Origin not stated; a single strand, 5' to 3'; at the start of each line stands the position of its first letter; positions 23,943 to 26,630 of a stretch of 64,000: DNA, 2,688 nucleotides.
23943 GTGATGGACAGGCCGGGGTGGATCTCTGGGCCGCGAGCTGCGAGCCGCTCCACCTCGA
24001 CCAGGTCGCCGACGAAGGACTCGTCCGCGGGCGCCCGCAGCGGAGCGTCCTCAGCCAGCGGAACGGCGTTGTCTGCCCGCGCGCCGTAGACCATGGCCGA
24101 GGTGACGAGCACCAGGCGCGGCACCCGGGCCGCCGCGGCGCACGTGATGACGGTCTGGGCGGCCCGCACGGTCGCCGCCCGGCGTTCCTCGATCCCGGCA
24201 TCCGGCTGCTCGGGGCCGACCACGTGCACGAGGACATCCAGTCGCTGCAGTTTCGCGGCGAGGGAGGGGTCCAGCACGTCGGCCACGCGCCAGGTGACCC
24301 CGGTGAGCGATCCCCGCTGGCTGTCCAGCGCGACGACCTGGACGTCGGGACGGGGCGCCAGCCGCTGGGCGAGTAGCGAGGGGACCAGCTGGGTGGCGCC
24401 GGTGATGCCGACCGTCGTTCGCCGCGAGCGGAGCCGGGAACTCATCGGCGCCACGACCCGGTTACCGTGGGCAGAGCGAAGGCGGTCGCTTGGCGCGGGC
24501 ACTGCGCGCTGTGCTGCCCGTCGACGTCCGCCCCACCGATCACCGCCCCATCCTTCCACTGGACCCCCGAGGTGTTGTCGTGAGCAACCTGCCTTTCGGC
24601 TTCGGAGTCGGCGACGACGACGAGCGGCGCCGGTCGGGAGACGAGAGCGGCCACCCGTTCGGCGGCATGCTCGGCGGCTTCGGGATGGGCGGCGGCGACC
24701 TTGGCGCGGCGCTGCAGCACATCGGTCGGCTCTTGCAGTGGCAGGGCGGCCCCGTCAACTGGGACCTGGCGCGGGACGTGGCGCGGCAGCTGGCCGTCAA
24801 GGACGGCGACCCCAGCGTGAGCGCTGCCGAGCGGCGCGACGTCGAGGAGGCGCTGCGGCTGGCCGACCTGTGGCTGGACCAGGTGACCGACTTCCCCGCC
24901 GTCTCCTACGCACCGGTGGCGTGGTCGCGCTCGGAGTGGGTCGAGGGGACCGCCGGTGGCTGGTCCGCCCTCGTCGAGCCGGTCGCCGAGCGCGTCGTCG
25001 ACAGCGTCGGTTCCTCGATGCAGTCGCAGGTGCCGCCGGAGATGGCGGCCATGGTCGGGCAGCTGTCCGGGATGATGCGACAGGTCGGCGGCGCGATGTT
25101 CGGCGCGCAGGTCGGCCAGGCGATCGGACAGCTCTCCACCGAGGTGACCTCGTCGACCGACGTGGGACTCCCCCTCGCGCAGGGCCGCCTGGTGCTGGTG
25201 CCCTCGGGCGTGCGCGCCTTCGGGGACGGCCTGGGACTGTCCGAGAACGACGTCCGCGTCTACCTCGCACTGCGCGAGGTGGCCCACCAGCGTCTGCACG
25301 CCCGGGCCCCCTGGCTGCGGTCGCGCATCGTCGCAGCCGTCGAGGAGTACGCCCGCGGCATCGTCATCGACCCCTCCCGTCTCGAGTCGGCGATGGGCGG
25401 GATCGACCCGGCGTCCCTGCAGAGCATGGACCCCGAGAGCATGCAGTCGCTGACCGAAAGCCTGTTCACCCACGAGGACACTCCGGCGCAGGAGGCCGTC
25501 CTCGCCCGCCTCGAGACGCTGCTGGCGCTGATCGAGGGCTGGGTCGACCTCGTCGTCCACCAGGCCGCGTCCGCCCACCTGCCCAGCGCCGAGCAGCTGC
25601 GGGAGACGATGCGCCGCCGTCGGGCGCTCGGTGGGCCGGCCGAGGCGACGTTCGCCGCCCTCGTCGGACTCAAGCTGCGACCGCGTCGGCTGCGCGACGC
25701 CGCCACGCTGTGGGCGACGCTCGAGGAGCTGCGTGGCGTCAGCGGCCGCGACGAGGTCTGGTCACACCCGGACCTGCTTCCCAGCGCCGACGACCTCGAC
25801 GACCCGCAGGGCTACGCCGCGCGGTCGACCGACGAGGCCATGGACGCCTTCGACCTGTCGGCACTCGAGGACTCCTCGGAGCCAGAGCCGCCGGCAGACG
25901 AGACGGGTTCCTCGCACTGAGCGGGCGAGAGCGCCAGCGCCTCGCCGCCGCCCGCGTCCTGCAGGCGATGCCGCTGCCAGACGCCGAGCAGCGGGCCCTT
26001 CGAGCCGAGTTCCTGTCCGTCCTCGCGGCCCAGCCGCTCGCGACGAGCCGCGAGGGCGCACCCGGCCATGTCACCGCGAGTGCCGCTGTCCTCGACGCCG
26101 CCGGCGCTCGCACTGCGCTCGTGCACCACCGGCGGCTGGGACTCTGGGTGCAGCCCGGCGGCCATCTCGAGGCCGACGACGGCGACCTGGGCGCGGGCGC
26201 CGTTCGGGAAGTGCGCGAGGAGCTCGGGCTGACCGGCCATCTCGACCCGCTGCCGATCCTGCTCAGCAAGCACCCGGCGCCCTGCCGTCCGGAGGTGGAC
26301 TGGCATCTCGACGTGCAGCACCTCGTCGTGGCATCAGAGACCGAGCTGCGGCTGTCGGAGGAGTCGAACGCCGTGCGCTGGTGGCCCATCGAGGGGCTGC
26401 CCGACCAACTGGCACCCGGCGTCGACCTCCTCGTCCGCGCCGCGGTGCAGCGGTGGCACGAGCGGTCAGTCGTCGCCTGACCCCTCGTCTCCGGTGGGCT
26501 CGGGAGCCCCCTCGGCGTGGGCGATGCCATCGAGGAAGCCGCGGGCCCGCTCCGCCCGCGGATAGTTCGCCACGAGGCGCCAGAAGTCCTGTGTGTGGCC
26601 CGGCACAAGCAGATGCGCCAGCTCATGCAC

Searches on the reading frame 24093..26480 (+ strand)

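Call 59: search_protein_families(library=pfam, proteins=[window:24093-26480:+], max_evalue=0.00001)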
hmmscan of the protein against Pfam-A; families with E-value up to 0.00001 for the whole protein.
window:24093-26480:+ (795 aa): 1 family
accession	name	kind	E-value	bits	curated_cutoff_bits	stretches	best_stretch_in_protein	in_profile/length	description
PF00293.34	NUDIX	-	6.4e-12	46.1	21.1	1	659-775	3-125/134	NUDIX domain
